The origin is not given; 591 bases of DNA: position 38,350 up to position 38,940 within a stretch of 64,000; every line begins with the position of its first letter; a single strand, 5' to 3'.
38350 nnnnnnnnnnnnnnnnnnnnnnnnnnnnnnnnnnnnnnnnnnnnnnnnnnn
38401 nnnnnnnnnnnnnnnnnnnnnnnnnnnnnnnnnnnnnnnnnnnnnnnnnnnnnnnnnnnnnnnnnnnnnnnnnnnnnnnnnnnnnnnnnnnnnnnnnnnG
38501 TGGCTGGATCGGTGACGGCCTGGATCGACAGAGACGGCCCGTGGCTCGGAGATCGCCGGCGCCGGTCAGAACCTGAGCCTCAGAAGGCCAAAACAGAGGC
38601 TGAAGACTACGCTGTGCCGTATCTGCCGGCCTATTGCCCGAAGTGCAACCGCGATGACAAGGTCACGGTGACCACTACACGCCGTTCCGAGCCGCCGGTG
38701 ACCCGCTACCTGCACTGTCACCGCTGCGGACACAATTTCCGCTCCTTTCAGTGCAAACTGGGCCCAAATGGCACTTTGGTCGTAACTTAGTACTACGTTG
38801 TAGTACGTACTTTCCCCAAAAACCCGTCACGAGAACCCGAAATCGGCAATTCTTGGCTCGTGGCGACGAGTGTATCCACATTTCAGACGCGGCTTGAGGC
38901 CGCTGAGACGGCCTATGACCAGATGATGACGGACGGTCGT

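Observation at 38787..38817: Near-identical ~30-bp palindrome-containing motif present three times at late-gene junctions of the prophage (38787-38817, 52687-52730, 60071-60112)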

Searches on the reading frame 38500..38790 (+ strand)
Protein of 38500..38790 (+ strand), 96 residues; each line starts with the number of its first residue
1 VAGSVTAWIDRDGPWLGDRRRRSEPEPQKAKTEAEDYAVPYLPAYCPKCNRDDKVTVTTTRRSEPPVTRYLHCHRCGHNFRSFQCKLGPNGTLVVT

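Call 12: search_protein_families(library=pfam, proteins=[window:38500-38790:+], max_evalue=0.01)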
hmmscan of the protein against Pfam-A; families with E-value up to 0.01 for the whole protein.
window:38500-38790:+ (96 aa): 3 families
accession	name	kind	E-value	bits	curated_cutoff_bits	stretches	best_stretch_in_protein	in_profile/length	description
PF01096.23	Zn_ribbon_TFIIS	-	2e-05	24.8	21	1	46-81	3-39/39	Transcription factor S-II (TFIIS)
PF05129.18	Zn_ribbon_Elf1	-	0.00028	21.4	29.8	1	20-81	2-57/79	Transcription elongation factor Elf1 like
PF24859.1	FdhE_central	-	0.0026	18.3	27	1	45-79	1-34/39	FdhE, central domain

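Call 62: search_protein_families(library=pfam, proteins=[window:38512-38787:+], max_evalue=10)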
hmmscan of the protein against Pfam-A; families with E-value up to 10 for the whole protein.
seq(92 aa): 13 families
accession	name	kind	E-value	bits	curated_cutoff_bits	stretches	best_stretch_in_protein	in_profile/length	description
PF01096.23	Zn_ribbon_TFIIS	-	1.8e-05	24.9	21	1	42-77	3-39/39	Transcription factor S-II (TFIIS)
PF05129.18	Zn_ribbon_Elf1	-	0.00023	21.6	29.8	1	16-77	2-57/79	Transcription elongation factor Elf1 like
PF24859.1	FdhE_central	-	0.0026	18.3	27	1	41-75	1-34/39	FdhE, central domain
PF14205.11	Cys_rich_KTR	-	0.0088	16.3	25.5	1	37-53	25-41/54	Cysteine-rich KTR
PF09723.15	Zn_ribbon_8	-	0.017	15.6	34.4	1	68-80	7-19/41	Zinc ribbon domain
PF14354.12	Lar_restr_allev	-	0.032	14.9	28.6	1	42-74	6-33/58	Restriction alleviation protein Lar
PF24452.1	DUF7568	-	0.046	14.5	27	1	35-78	73-113/121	Family of unknown function (DUF7568)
PF01921.24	tRNA-synt_1f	-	0.046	13.1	27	1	28-76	164-209/360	tRNA synthetases class I (K)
PF12760.12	Zn_ribbon_IS1595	-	0.053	13.9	25.4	1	42-74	21-45/46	Transposase zinc-ribbon domain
PF16278.11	zf-C2HE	-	0.13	13.1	30.1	1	48-79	18-50/63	C2HE / C2H2 / C2HC zinc-binding finger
PF19769.4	CPxCG_zf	-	0.35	11.1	27.2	1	42-78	1-35/183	CPxCG-related zinc finger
PF13717.11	Zn_ribbon_4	-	0.39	11.1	30.3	1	65-77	24-36/36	zinc-ribbon domain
PF22811.2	Zn_ribbon_NrdR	-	1.9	8.9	27.2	1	42-79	3-41/42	Transcriptional repressor NrdR-like, N-terminal domain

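Call 63: search_protein_families(library=phrogs, proteins=[window:38512-38787:+], max_evalue=0.01)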
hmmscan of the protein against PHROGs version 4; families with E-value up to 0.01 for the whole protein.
seq(92 aa): 3 families
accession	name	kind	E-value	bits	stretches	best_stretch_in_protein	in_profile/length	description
phrog_10675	-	unknown function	0.0018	19.4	1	41-78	7-43/98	-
phrog_1244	-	unknown function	0.0024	18.3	1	40-78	109-145/157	-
phrog_6476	-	unknown function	0.0046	18.3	1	33-57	30-55/74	-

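Call 66: find_homologous_proteins(query=window:38512-38787:+, max_evalue=0.01)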
Query seq(92 aa) (92 aa): 1 proteins with E <= 0.01 among 1 candidates.
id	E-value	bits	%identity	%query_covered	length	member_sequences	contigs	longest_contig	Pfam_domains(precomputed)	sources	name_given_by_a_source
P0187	5.7e-60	218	99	100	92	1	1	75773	PF01096.24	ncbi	-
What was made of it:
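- Tried and rejected: The word-indexed protein search with the Zn-ribbon protein found only itself (call 66).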

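Call 81: search_protein_representatives(protein=P0187)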
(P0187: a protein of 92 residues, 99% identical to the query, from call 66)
Query: 92 residues. Proteins with E-value up to 0.001 (for the whole library): 32; up to 1e-10: 4; up to 1e-30: 1. The best 32 are listed.
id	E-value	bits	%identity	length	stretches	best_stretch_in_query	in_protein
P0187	7.0e-61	218.9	100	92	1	1-92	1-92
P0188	3.6e-14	68.9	48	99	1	2-91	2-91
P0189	1.9e-12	63.4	45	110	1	3-91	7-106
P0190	1.4e-11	60.6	45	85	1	4-80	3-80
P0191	2.6e-08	50.1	43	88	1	3-81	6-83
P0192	3.3e-07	46.6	41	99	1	7-89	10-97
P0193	8.0e-07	45.4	39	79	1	1-79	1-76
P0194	2.9e-06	43.5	28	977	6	30-87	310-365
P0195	4.1e-06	43.1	34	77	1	2-80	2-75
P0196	5.0e-06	42.8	35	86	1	3-80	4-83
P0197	5.5e-06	42.7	41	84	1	2-80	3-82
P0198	1.3e-05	41.4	44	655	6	32-81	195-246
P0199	1.8e-05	41.0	42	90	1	4-80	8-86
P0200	1.9e-05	40.9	38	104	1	5-81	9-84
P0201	2.2e-05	40.8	38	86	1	2-80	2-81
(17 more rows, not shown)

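Call 84: search_protein_families(library=pfam, alignment_id=A4, max_evalue=0.1)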
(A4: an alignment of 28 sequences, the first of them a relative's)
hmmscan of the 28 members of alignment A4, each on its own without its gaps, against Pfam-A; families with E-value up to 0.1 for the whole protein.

A. member 1, P0187 (92 aa): 9 families
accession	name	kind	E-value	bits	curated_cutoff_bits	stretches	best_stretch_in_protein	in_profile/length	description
PF01096.23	Zn_ribbon_TFIIS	-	1.8e-05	24.9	21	1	42-77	3-39/39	Transcription factor S-II (TFIIS)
PF05129.18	Zn_ribbon_Elf1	-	0.00023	21.6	29.8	1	16-77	2-57/79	Transcription elongation factor Elf1 like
PF24859.1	FdhE_central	-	0.0026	18.3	27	1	41-75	1-34/39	FdhE, central domain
PF14205.11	Cys_rich_KTR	-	0.0088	16.3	25.5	1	37-53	25-41/54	Cysteine-rich KTR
PF09723.15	Zn_ribbon_8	-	0.017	15.6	34.4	0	68-80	7-19/41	Zinc ribbon domain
PF14354.12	Lar_restr_allev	-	0.032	14.9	28.6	1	42-74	6-33/58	Restriction alleviation protein Lar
PF24452.1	DUF7568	-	0.046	14.5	27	1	35-78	73-113/121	Family of unknown function (DUF7568)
PF01921.24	tRNA-synt_1f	-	0.046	13.1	27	1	28-76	164-209/360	tRNA synthetases class I (K)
PF12760.12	Zn_ribbon_IS1595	-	0.053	13.9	25.4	1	42-74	21-45/46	Transposase zinc-ribbon domain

B. families by the number of members that match (of 28 scanned): 64 families (the first 25 are shown)
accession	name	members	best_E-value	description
PF12760.12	Zn_ribbon_IS1595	17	0.00064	Transposase zinc-ribbon domain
PF22811.2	Zn_ribbon_NrdR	14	8.3e-06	Transcriptional repressor NrdR-like, N-terminal domain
PF01096.23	Zn_ribbon_TFIIS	13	1.8e-05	Transcription factor S-II (TFIIS)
PF24859.1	FdhE_central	13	0.00011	FdhE, central domain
PF09723.15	Zn_ribbon_8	12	0.00011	Zinc ribbon domain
PF04606.18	Ogr_Delta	10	2.2e-08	Ogr/Delta-like zinc finger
PF23451.1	Zn_ribbon_PaaD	10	2.6e-05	PaaD zinc beta ribbon domain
PF14354.12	Lar_restr_allev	9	0.00023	Restriction alleviation protein Lar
PF23470.1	Zn_ribbon_PF0610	7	0.00056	PF0610 rubredoxin-like zinc beta-ribbon domain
PF21349.2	RUBY_RBDX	7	0.0064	Rubrerythrin, rubredoxin-like domain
PF05129.18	Zn_ribbon_Elf1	5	0.00023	Transcription elongation factor Elf1 like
PF12172.15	zf-ChsH2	5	0.0068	ChsH2, rubredoxin-like zinc ribbon domain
PF13248.11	Zn_ribbon_3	4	0.0011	zinc-ribbon domain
PF13451.12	zf_Tbcl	4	0.016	Probable treble clef domain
PF01873.23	eIF-5_eIF-2B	3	0.00072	Domain found in IF2B/IF5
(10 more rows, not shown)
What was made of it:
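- On Ogr/Delta-dependent late promoter system (P2-like phages): PF04606 is matched by 10 of 28 members, with a best E-value of 2.2e-8 (call 84).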

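Call 98: search_solved_structures(query=A4, max_evalue=1)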
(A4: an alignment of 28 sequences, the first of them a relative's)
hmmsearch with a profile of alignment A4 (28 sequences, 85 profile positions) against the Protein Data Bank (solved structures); distinct sequences matched with E-value up to 1: 43.
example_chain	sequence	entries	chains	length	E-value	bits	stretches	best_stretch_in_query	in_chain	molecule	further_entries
1qyp_A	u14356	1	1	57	2.9e-05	27.4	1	34-81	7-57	RNA POLYMERASE II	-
2qkd_A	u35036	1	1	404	0.0023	21.3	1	22-76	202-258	Zinc finger protein ZPR1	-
2ctd_A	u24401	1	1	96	0.006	20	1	28-80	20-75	Zinc finger protein 512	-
2fiy_A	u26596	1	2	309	0.0067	19.8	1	43-76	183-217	Protein fdhE homolog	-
6rfl_S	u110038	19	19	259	0.0083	19.5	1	43-78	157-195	DNA-directed RNA polymerase 30 kDa polypeptide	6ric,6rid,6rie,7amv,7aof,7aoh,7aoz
8jq0_A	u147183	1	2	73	0.026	17.9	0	66-83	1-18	HKR3 protein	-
9p9v_A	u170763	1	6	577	0.031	17.7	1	43-77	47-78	ATP-dependent clpX-like chaperone, mitochondrial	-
9ykx_A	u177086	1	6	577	0.031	17.7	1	43-77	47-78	ATP-dependent clpX-like chaperone, mitochondrial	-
4c2m_I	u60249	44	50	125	0.034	17.6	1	44-79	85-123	DNA-DIRECTED RNA POLYMERASE I SUBUNIT RPA12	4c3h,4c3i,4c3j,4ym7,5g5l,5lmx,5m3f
2nb9_A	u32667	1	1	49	0.046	17.1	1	43-82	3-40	Uncharacterized protein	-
9gex_A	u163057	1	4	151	0.058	16.8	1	44-82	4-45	Transcriptional repressor NrdR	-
9fxk_A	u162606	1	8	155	0.079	16.4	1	44-82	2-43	Transcriptional repressor NrdR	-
9fvr_A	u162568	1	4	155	0.079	16.4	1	44-82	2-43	Transcriptional repressor NrdR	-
5yj3_C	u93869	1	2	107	0.081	16.3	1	42-82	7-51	Telomere zinc finger-associated protein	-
2i13_A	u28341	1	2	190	0.086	16.3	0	40-77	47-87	Aart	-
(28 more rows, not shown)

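Call 113: predict_structure(alignment_id=A4)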
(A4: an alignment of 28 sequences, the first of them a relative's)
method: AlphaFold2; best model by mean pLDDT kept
length: 92 residues; sequences in the alignment: 28
mean_pLDDT: 87.8   pTM: 0.57
mean pLDDT of the five models: 87.8, 87.7, 85.7, 85.0, 83.9
residues with pLDDT >= 90: 52; 70-90: 33; 50-70: 7; < 50: 0
segments of 3 or more residues with pLDDT < 50: none
pLDDT, mean of each block of 10 residues (from residue 1): 66 79 84 85 96 96 96 96 91 89
secondary structure, 60 per line:
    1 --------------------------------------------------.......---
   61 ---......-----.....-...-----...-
elements in order: E51-57 E64-69 E75-79 E81-83 E89-91

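Call 115: fold_search(model_id=the predicted structure, library=viral)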
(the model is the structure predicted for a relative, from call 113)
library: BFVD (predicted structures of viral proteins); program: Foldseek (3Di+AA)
matches with E <= 10: 886; with E <= 0.001: 0
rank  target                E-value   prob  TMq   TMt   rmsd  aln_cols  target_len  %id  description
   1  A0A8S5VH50            6.7e-03  1.00  0.40  0.56   1.4        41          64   24  Transcriptional regulator NrdR [Siphoviridae sp. ctNxi14]
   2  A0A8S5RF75            1.3e-02  1.00  0.40  0.49   3.0        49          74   28  Putative transcriptional regulator [virus sp. ctqEG8]
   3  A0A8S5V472            2.3e-02  0.92  0.28  0.27   7.6        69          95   19  Restriction alleviation protein [Myoviridae sp. ctKkB1]
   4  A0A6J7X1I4            2.8e-02  1.00  0.41  0.46   2.2        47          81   23  Transcriptional repressor NrdR-like N-terminal domain-containing protein [uncultured Caudovirales phage]
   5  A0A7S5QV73            2.9e-02  1.00  0.40  0.26   5.8        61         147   21  (no name in the UniProt tables at hand)
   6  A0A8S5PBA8            3.1e-02  1.00  0.39  0.55   2.0        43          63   26  HTH-type transcriptional regulator [Siphoviridae sp. ctc6d98]
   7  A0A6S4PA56            3.5e-02  1.00  0.40  0.22   3.7        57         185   23  Transcriptional regulator NrdR [uncultured phage_MedDCM-OCT-S38-C3]
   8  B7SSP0                4.0e-02  1.00  0.37  0.59   2.1        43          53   19  Uncharacterized protein [Bacillus phage Nf]
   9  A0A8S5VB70            4.3e-02  1.00  0.38  0.53   1.7        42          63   17  Uncharacterized protein [Siphoviridae sp. ct0vA12]
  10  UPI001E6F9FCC         4.5e-02  1.00  0.40  0.68   1.9        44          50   20  (no name look-up for this kind of identifier)
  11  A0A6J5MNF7            5.4e-02  1.00  0.38  0.24   1.9        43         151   21  Transcriptional repressor NrdR-like N-terminal domain-containing protein [uncultured Caudovirales phage]
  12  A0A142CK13            5.4e-02  1.00  0.35  0.14   2.9        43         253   28  (no name in the UniProt tables at hand)
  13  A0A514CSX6            5.8e-02  1.00  0.40  0.31   1.6        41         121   27  Transcriptional repressor NrdR-like N-terminal domain-containing protein [Achromobacter phage Motura]
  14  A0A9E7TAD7            5.8e-02  1.00  0.41  0.70   2.2        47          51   28  (no name in the UniProt tables at hand)
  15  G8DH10                5.8e-02  1.00  0.35  0.27   2.6        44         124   27  (no name in the UniProt tables at hand)
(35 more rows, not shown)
